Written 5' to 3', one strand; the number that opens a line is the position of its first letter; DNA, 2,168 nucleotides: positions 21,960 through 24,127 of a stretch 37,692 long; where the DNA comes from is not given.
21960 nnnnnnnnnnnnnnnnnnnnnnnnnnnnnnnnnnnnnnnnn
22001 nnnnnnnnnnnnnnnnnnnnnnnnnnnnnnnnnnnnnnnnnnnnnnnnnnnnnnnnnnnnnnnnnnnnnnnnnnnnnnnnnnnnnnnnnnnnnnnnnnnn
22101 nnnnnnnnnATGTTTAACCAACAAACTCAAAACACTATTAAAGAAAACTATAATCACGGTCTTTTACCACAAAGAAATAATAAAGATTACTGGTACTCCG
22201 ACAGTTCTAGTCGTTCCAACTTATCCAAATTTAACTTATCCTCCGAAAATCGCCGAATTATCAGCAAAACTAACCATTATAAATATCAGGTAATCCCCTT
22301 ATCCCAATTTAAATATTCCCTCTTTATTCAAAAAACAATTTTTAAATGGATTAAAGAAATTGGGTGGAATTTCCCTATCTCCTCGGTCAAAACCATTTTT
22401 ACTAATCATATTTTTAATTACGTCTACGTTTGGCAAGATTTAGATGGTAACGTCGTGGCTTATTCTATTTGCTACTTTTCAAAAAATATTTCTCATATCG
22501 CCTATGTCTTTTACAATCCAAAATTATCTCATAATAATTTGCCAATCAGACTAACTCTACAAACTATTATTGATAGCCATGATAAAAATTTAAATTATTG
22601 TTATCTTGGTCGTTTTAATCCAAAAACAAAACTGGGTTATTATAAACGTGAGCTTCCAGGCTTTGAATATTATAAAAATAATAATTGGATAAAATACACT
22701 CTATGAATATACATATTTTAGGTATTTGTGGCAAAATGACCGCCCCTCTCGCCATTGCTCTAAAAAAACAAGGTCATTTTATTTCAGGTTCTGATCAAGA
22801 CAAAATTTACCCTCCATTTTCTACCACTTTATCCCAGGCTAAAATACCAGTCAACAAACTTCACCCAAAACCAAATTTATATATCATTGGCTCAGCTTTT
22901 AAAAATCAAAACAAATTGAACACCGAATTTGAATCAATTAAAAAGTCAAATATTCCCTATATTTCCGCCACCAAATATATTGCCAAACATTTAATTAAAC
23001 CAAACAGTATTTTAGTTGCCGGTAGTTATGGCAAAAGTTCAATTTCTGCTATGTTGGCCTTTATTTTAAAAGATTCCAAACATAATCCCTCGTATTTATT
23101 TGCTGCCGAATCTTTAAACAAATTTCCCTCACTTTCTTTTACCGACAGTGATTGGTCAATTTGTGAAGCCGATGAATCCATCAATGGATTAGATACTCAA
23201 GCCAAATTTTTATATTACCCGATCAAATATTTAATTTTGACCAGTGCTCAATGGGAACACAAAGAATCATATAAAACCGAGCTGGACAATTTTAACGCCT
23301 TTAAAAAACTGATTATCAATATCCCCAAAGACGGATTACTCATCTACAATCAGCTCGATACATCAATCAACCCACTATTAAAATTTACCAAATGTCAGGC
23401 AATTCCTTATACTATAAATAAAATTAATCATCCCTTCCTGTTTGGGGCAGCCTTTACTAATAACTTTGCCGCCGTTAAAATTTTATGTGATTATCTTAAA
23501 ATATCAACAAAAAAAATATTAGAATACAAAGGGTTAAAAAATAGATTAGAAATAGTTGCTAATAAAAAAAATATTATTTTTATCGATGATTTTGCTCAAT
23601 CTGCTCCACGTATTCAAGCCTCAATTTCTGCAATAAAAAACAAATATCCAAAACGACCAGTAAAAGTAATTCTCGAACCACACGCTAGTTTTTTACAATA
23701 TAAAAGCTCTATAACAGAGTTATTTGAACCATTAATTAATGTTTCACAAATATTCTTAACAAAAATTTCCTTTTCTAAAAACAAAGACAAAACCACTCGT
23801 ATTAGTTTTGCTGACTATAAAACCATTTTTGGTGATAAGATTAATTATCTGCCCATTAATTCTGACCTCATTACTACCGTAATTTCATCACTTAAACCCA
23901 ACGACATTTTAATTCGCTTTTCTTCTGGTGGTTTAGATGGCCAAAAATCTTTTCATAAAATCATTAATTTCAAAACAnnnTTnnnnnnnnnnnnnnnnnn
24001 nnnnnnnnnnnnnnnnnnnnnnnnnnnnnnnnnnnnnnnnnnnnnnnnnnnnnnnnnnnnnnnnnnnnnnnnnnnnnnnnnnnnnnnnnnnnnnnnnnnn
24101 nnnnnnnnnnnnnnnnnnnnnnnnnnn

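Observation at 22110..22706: Aminoacyl-tRNA-protein-transferase-like (ATE/Bpt family) gene translationally coupled between two Mur ligases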

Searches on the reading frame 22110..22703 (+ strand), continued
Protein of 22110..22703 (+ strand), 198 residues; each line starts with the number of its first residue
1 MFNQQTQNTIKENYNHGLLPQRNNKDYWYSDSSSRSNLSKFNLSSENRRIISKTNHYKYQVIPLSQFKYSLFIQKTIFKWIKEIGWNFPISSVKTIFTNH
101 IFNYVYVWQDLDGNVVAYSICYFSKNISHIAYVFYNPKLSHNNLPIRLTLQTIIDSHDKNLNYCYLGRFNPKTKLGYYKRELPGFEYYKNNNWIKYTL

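Call 92: search_protein_families(library=ncbifam, proteins=[L113:13667-15007:-, L145:1047-2342:+, L112:6436-7920:+, L112:8739-10001:+, L129:1927-3375:-, L176:2651-3970:+], max_evalue=1e-8)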
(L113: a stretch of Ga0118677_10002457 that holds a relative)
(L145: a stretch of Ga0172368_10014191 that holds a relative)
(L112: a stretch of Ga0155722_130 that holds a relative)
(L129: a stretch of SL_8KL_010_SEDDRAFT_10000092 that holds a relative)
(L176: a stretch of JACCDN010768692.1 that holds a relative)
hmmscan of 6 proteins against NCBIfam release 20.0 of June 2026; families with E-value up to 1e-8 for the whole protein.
L113:13667-15007:- (446 aa): 3 families
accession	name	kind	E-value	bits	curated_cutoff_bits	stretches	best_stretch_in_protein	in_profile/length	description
TIGR01087.1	murD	equivalog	3e-37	128.7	211.95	2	210-443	220-440/441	UDP-N-acetylmuramoyl-L-alanine--D-glutamate ligase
TIGR01082.1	murC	equivalog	5.9e-10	38.8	335.1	0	249-315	262-324/449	UDP-N-acetylmuramate--L-alanine ligase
NF053647.1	pMurD2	equivalog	1.3e-09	37.5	550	0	219-303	201-284/405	pseudomurein biosynthesis peptide ligase pMurD2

L145:1047-2342:+ (432 aa): 13 families
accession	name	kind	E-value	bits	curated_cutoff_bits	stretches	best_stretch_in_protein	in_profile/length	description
TIGR01143.1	murF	subfamily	4.1e-82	276.4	288.6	2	102-409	126-416/418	UDP-N-acetylmuramoyl-tripeptide--D-alanyl-D-alanine ligase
NF008896.0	PRK11929.1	equivalog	4.8e-80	269.6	1023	2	103-412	657-957/965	bifunctional UDP-N-acetylmuramoyl-L-alanyl-D-glutamate--2,6-diaminopimelate ligase MurE/UDP-N-acetylmuramoyl-tripeptide--D-alanyl-D-alanine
NF010693.0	PRK14093.1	equivalog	1.6e-50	172.2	544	2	106-411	164-464/479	UDP-N-acetylmuramoylalanyl-D-glutamyl-2,6-diaminopimelate--D-alanyl-D-alanine ligase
NF008041.0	PRK10773.1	equivalog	3.9e-45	154.4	551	2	103-411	153-447/453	UDP-N-acetylmuramoyl-tripeptide--D-alanyl-D-alanine ligase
NF008897.0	PRK11930.1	equivalog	3.1e-37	128.1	804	2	103-412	160-454/822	bifunctional UDP-N-acetylmuramoyl-tripeptide:D-alanyl-D-alanine ligase/alanine racemase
NF001126.0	PRK00139.1-4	equivalog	1.1e-18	67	373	1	127-398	195-456/486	UDP-N-acetylmuramoyl-L-alanyl-D-glutamate--2,6-diaminopimelate ligase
TIGR01085.1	murE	subfamily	5.8e-14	51.9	257.3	1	127-398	179-445/472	UDP-N-acetylmuramyl-tripeptide synthetase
NF001124.0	PRK00139.1-2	equivalog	3.6e-12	45.8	476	1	126-398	199-466/500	UDP-N-acetylmuramoyl-L-alanyl-D-glutamate--2,6-diaminopimelate ligase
TIGR01087.1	murD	equivalog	1.3e-11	44.2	211.95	0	126-307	172-343/441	UDP-N-acetylmuramoyl-L-alanine--D-glutamate ligase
TIGR01082.1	murC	equivalog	1.3e-10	41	335.1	0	125-309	167-343/449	UDP-N-acetylmuramate--L-alanine ligase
NF053648.1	pMurE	equivalog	2.8e-09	36.2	600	0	121-293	185-338/464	pseudomurein biosynthesis peptide ligase pMurE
NF053646.1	pMurD1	equivalog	7.1e-09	34.8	610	0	13-47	98-132/465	pseudomurein biosynthesis peptide ligase pMurD1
NF010623.0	PRK14016.1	subfamily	8.8e-09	34.1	877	0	126-413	566-865/871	cyanophycin synthetase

L112:6436-7920:+ (495 aa): 28 families (the best 25 are shown)
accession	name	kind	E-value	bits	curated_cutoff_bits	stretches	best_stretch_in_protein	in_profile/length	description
NF001126.0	PRK00139.1-4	equivalog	1.3e-146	489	373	1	13-484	9-483/486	UDP-N-acetylmuramoyl-L-alanyl-D-glutamate--2,6-diaminopimelate ligase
TIGR01085.1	murE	subfamily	2.4e-135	452.1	257.3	1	25-483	1-471/472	UDP-N-acetylmuramyl-tripeptide synthetase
NF008896.0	PRK11929.1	equivalog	2e-125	419.8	1023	1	27-484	28-499/965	bifunctional UDP-N-acetylmuramoyl-L-alanyl-D-glutamate--2,6-diaminopimelate ligase MurE/UDP-N-acetylmuramoyl-tripeptide--D-alanyl-D-alanine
NF001124.0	PRK00139.1-2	equivalog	1.4e-115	386.9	476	1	20-484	20-493/500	UDP-N-acetylmuramoyl-L-alanyl-D-glutamate--2,6-diaminopimelate ligase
NF010628.0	PRK14022.1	equivalog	2.2e-97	326.8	536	1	20-470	27-467/483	UDP-N-acetylmuramoyl-L-alanyl-D-glutamate--L-lysine ligase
NF001123.0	PRK00139.1-1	equivalog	3e-96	323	586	1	23-482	15-488/493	UDP-N-acetylmuramoyl-L-alanyl-D-glutamate--2,6-diaminopimelate ligase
NF001130.0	PRK00139.2-4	equivalog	2.2e-69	234.6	715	1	20-475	23-502/516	UDP-N-acetylmuramoyl-L-alanyl-D-glutamate--2,6-diaminopimelate ligase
NF001129.0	PRK00139.2-3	equivalog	3.5e-53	180.9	762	1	22-469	35-500/517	UDP-N-acetylmuramoyl-L-alanyl-D-glutamate--2,6-diaminopimelate ligase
NF001127.0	PRK00139.2-1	equivalog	5.5e-50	170.5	997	2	30-242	33-246/520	UDP-N-acetylmuramoyl-L-alanyl-D-glutamate--2,6-diaminopimelate ligase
TIGR01143.1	murF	subfamily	2.1e-45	155.4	288.6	1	34-379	2-333/418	UDP-N-acetylmuramoyl-tripeptide--D-alanyl-D-alanine ligase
NF001131.0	PRK00139.2-5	equivalog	1.1e-43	149.8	1000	1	20-463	28-462/483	UDP-N-acetylmuramoyl-L-alanyl-D-glutamate--2,6-diaminopimelate ligase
NF053645.1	pMurC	equivalog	1.8e-32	112.7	560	2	285-406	305-425/492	pseudomurein biosynthesis peptide ligase pMurC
TIGR01082.1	murC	equivalog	1.9e-27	96.5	335.1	1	200-375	168-350/449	UDP-N-acetylmuramate--L-alanine ligase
TIGR02068.2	cya_phycin_syn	equivalog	2.9e-26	91.7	850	1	104-461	474-852/862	cyanophycin synthetase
NF008041.0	PRK10773.1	equivalog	3e-24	85.6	551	1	21-343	17-326/453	UDP-N-acetylmuramoyl-tripeptide--D-alanyl-D-alanine ligase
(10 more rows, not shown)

L112:8739-10001:+ (421 aa): 29 families (the best 25 are shown)
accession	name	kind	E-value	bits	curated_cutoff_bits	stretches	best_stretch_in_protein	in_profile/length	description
TIGR01085.1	murE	subfamily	2.9e-133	445.2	257.3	1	14-412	68-471/472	UDP-N-acetylmuramyl-tripeptide synthetase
NF001126.0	PRK00139.1-4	equivalog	2.1e-130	435.5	373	1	14-413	87-483/486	UDP-N-acetylmuramoyl-L-alanyl-D-glutamate--2,6-diaminopimelate ligase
NF008896.0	PRK11929.1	equivalog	1.9e-115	386.8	1023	1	13-415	94-501/965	bifunctional UDP-N-acetylmuramoyl-L-alanyl-D-glutamate--2,6-diaminopimelate ligase MurE/UDP-N-acetylmuramoyl-tripeptide--D-alanyl-D-alanine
NF001124.0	PRK00139.1-2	equivalog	4.1e-115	385.4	476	1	17-414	97-494/500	UDP-N-acetylmuramoyl-L-alanyl-D-glutamate--2,6-diaminopimelate ligase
NF001123.0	PRK00139.1-1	equivalog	8.8e-94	314.9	586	1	18-412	94-489/493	UDP-N-acetylmuramoyl-L-alanyl-D-glutamate--2,6-diaminopimelate ligase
NF010628.0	PRK14022.1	equivalog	2.3e-83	280.6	536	1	20-391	100-459/483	UDP-N-acetylmuramoyl-L-alanyl-D-glutamate--L-lysine ligase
NF001130.0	PRK00139.2-4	equivalog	1e-60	205.9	715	1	20-406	98-504/516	UDP-N-acetylmuramoyl-L-alanyl-D-glutamate--2,6-diaminopimelate ligase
NF001129.0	PRK00139.2-3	equivalog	9e-49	166.3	762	1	19-404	106-506/517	UDP-N-acetylmuramoyl-L-alanyl-D-glutamate--2,6-diaminopimelate ligase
TIGR02068.2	cya_phycin_syn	equivalog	3.2e-42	144.5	850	1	28-393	476-855/862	cyanophycin synthetase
NF001131.0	PRK00139.2-5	equivalog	9.6e-40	136.8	1000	1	20-390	98-460/483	UDP-N-acetylmuramoyl-L-alanyl-D-glutamate--2,6-diaminopimelate ligase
NF001127.0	PRK00139.2-1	equivalog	1.3e-36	126.4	997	1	21-403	99-501/520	UDP-N-acetylmuramoyl-L-alanyl-D-glutamate--2,6-diaminopimelate ligase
NF010623.0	PRK14016.1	subfamily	4.4e-36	124.4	877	1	30-392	479-856/871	cyanophycin synthetase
NF053645.1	pMurC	equivalog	7.7e-34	117.2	560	1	186-310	281-403/492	pseudomurein biosynthesis peptide ligase pMurC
TIGR01087.1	murD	equivalog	2.8e-33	115.7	211.95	1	96-288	147-335/441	UDP-N-acetylmuramoyl-L-alanine--D-glutamate ligase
TIGR01082.1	murC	equivalog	2.1e-32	112.8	335.1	1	121-303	166-352/449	UDP-N-acetylmuramate--L-alanine ligase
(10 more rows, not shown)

L129:1927-3375:- (482 aa): 15 families
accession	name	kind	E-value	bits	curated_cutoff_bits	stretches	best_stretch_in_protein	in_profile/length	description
TIGR01143.1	murF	subfamily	3.8e-70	236.9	288.6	1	121-459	64-405/418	UDP-N-acetylmuramoyl-tripeptide--D-alanyl-D-alanine ligase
NF008896.0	PRK11929.1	equivalog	7.6e-55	186.2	1023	1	128-459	601-943/965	bifunctional UDP-N-acetylmuramoyl-L-alanyl-D-glutamate--2,6-diaminopimelate ligase MurE/UDP-N-acetylmuramoyl-tripeptide--D-alanyl-D-alanine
NF008897.0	PRK11930.1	equivalog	6.8e-43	146.8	804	1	122-461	98-442/822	bifunctional UDP-N-acetylmuramoyl-tripeptide:D-alanyl-D-alanine ligase/alanine racemase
NF008041.0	PRK10773.1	equivalog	1.3e-42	146.1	551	1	127-414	96-384/453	UDP-N-acetylmuramoyl-tripeptide--D-alanyl-D-alanine ligase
NF010693.0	PRK14093.1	equivalog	6.4e-34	117.4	544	1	129-415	106-401/479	UDP-N-acetylmuramoylalanyl-D-glutamyl-2,6-diaminopimelate--D-alanyl-D-alanine ligase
NF001126.0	PRK00139.1-4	equivalog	5.5e-24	84.6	373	1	131-359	104-345/486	UDP-N-acetylmuramoyl-L-alanyl-D-glutamate--2,6-diaminopimelate ligase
TIGR01082.1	murC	equivalog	3.5e-21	75.8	335.1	1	132-361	101-322/449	UDP-N-acetylmuramate--L-alanine ligase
TIGR01085.1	murE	subfamily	5.2e-21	75.1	257.3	1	120-352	72-328/472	UDP-N-acetylmuramyl-tripeptide synthetase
NF001124.0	PRK00139.1-2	equivalog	1.6e-20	73.3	476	1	209-361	200-356/500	UDP-N-acetylmuramoyl-L-alanyl-D-glutamate--2,6-diaminopimelate ligase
TIGR01087.1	murD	equivalog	2.3e-20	73.1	211.95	1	130-376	103-337/441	UDP-N-acetylmuramoyl-L-alanine--D-glutamate ligase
NF053645.1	pMurC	equivalog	4.4e-14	52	560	0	120-272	89-245/492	pseudomurein biosynthesis peptide ligase pMurC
NF010628.0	PRK14022.1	equivalog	1.3e-12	47.3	536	1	132-389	112-372/483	UDP-N-acetylmuramoyl-L-alanyl-D-glutamate--L-lysine ligase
NF053648.1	pMurE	equivalog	4e-11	42.3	600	1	129-370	96-341/464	pseudomurein biosynthesis peptide ligase pMurE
NF033197.0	F430_CfbE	equivalog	1.2e-09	37.7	250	1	124-361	88-319/430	coenzyme F430 synthase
TIGR01081.1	mpl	equivalog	3.3e-09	36.3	388.7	1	130-361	101-328/448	UDP-N-acetylmuramate:L-alanyl-gamma-D-glutamyl-meso-diaminopimelate ligase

L176:2651-3970:+ (440 aa): 4 families
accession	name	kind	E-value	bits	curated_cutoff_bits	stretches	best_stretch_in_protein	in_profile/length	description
NF002346.0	PRK01305.2-3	equivalog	9e-13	48.2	170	1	44-208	78-242/247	arginyltransferase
NF002341.0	PRK01305.1-1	equivalog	6.5e-11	42.4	252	1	44-212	73-241/247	arginyltransferase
NF002344.0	PRK01305.2-1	equivalog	2.4e-10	40.5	252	1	42-186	60-205/241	arginyltransferase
NF002343.0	PRK01305.1-4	equivalog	1.3e-09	37.7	267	1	45-212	71-245/256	arginyltransferase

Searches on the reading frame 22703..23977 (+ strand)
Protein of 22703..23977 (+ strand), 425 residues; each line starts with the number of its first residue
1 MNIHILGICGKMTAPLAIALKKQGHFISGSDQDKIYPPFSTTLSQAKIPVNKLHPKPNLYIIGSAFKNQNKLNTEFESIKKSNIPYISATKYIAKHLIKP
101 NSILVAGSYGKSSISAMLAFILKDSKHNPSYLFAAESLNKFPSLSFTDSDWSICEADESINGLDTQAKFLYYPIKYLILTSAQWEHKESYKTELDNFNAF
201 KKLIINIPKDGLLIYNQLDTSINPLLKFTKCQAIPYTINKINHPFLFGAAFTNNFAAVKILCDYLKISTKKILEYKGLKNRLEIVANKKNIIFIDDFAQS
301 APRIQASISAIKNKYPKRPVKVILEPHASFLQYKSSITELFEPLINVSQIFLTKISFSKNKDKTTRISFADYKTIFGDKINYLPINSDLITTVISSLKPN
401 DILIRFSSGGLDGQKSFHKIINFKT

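Call 4: search_protein_families(library=pfam, proteins=[window:22703-23977:+], max_evalue=1)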
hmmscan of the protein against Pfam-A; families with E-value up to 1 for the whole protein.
window:22703-23977:+ (425 aa): 5 families
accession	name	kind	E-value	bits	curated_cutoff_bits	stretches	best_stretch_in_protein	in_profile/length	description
PF01225.30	Mur_ligase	-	3.7e-09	37.3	21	1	2-96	1-90/95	Mur ligase family, catalytic domain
PF08245.18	Mur_ligase_M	-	1.8e-06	28.5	24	1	105-240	1-149/200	Mur ligase middle domain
PF02875.26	Mur_ligase_C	-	4.1e-05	24.9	28.4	1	280-409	1-127/127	Mur ligase, glutamate ligase domain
PF24390.1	PRTase-CE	-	0.0031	17.9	27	1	263-351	86-169/253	PRTase-CE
PF20720.3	nSTAND3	-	0.028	14.5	27.2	0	257-297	34-74/155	Novel STAND NTPase 3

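Call 5: search_protein_families(library=ncbifam, proteins=[window:22703-23977:+], max_evalue=1)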
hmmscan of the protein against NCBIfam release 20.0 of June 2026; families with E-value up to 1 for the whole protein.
window:22703-23977:+ (425 aa): 12 families
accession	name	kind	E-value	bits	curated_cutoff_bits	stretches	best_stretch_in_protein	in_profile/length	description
TIGR01082.1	murC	equivalog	1.8e-44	152.5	335.1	2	2-234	1-229/449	UDP-N-acetylmuramate--L-alanine ligase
TIGR01081.1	mpl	equivalog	4.3e-38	131.5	388.7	2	3-227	2-230/448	UDP-N-acetylmuramate:L-alanyl-gamma-D-glutamyl-meso-diaminopimelate ligase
NF011171.0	PRK14573.1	equivalog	7.8e-18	63.7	1015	2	3-198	7-195/809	bifunctional UDP-N-acetylmuramate--L-alanine ligase/D-alanine--D-alanine ligase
NF053645.1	pMurC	equivalog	5.8e-09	35.1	560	2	4-240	2-247/492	pseudomurein biosynthesis peptide ligase pMurC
TIGR01087.1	murD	equivalog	1.2e-08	34.5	211.95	2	237-315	259-339/441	UDP-N-acetylmuramoyl-L-alanine--D-glutamate ligase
NF053648.1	pMurE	equivalog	0.00015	20.6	600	1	244-313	280-350/464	pseudomurein biosynthesis peptide ligase pMurE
NF033197.0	F430_CfbE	equivalog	0.005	15.8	250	0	82-126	78-125/430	coenzyme F430 synthase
TIGR01499.1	folC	subfamily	0.0058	16.1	162.65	0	99-124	17-42/400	bifunctional protein FolC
TIGR01143.1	murF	subfamily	0.0076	15.2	288.6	0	98-142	72-113/418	UDP-N-acetylmuramoyl-tripeptide--D-alanyl-D-alanine ligase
NF001126.0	PRK00139.1-4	equivalog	0.021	13.4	373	0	258-313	309-364/486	UDP-N-acetylmuramoyl-L-alanyl-D-glutamate--2,6-diaminopimelate ligase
NF047626.1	SulfactDhSafD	equivalog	0.08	12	700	1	200-272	342-413/454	sulfoacetaldehyde dehydrogenase SafD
TIGR01085.1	murE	subfamily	0.12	11.3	257.3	0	252-312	289-353/472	UDP-N-acetylmuramyl-tripeptide synthetase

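Call 45: search_solved_structures(query=window:22703-23977:+, max_evalue=0.001)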
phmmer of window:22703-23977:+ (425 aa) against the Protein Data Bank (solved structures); distinct sequences matched with E-value up to 0.001: 15.
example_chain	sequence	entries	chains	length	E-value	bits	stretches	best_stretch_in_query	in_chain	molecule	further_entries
3hn7_A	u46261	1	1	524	2.8e-26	95.6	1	1-217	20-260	UDP-N-acetylmuramate-L-alanine ligase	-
6cau_A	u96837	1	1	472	4e-18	68.8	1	2-242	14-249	UDP-N-acetylmuramate--L-alanine ligase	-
3eag_A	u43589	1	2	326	3.4e-17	65.7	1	2-226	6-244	UDP-N-acetylmuramate:L-alanyl-gamma-D-glutamyl-meso-diaminopimelate ligase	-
9ir5_A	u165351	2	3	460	4.2e-16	62.1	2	2-217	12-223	UDP-N-acetylmuramate--L-alanine ligase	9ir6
1gqq_A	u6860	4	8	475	5.1e-13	52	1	2-236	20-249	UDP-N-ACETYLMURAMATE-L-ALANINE LIGASE | UDP-N-acetylmuramate--alanine ligase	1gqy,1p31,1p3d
4hv4_A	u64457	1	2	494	3.6e-11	45.9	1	2-214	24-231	UDP-N-acetylmuramate--L-alanine ligase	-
6x9f_A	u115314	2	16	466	1.2e-09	40.9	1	2-224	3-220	UDP-N-acetylmuramate--L-alanine ligase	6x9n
29zm_A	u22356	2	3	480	1.3e-09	40.7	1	2-224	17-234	UDP-N-acetylmuramate--L-alanine ligase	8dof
9s8i_A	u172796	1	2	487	1.4e-09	40.7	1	2-224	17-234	UDP-N-acetylmuramate--L-alanine ligase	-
2f00_A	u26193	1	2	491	1.7e-09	40.4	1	2-227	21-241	UDP-N-acetylmuramate--L-alanine ligase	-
1j6u_A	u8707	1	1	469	1e-08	37.8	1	1-206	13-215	UDP-N-acetylmuramate-alanine ligase MurC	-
7bva_A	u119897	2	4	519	3e-08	36.3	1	3-208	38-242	UDP-N-acetylmuramate--L-alanine ligase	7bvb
8egm_A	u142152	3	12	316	1.2e-06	31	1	2-225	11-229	UDP-N-acetylmuramate--L-alanine ligase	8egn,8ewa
5vvw_A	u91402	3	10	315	1.2e-06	31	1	2-225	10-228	UDP-N-acetylmuramate--L-alanine ligase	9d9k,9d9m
3mvn_A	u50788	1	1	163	5.9e-05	25.4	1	269-413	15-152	UDP-N-acetylmuramate:L-alanyl-gamma-D-glutamyl-medo-diaminopimelate ligase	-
